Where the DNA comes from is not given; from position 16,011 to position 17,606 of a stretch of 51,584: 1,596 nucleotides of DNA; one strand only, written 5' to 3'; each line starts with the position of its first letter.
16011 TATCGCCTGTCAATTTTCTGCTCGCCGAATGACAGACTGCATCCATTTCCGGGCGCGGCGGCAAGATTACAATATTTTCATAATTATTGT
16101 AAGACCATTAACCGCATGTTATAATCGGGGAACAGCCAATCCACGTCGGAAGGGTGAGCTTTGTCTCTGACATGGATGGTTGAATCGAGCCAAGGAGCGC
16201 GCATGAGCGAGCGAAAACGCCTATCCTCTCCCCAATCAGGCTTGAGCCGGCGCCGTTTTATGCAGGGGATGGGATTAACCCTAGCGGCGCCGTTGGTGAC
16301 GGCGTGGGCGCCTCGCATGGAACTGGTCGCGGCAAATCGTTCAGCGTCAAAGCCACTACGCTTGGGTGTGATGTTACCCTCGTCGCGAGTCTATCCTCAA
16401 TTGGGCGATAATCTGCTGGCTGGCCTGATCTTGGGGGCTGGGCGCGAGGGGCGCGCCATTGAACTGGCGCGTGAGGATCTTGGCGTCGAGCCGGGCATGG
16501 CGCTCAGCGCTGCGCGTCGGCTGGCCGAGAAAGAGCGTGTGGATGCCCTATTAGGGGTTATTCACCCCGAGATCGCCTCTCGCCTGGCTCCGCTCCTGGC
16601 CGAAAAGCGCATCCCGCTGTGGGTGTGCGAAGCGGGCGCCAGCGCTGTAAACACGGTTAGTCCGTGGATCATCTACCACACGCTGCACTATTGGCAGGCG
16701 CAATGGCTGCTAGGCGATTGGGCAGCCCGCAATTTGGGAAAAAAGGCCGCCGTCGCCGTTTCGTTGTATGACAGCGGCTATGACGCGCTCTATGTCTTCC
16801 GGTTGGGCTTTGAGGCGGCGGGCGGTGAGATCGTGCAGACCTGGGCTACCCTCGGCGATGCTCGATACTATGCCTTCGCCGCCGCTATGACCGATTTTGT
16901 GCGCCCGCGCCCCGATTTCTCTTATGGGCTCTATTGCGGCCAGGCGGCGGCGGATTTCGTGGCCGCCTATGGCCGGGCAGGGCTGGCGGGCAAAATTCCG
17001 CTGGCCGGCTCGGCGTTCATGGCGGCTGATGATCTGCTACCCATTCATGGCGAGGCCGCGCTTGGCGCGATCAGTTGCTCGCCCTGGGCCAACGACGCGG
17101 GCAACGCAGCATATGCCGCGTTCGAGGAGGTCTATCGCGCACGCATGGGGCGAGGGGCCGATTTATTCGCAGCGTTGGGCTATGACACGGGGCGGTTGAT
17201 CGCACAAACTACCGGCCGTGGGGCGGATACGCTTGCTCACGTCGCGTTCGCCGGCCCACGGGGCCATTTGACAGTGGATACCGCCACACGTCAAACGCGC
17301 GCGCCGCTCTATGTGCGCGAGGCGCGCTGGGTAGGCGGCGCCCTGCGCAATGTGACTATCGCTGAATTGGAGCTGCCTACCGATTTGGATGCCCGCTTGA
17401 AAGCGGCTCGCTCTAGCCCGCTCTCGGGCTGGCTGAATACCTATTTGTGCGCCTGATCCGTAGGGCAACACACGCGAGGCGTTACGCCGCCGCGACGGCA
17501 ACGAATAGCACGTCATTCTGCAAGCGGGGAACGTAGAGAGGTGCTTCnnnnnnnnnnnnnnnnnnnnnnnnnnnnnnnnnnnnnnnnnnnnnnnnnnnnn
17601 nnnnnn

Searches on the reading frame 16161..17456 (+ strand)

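Call 13: search_protein_families(library=pfam, proteins=[window:16161-17456:+], max_evalue=0.001)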
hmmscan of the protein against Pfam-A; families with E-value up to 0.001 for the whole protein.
window:16161-17456:+ (431 aa): 2 families
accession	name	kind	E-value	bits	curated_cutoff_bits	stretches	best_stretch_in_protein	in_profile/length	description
PF13458.12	Peripla_BP_6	-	1.4e-38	133.9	31.7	1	66-388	2-338/343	Periplasmic binding protein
PF13433.12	Peripla_BP_5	-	1.1e-06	28.4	27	1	93-349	35-289/363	Periplasmic binding protein domain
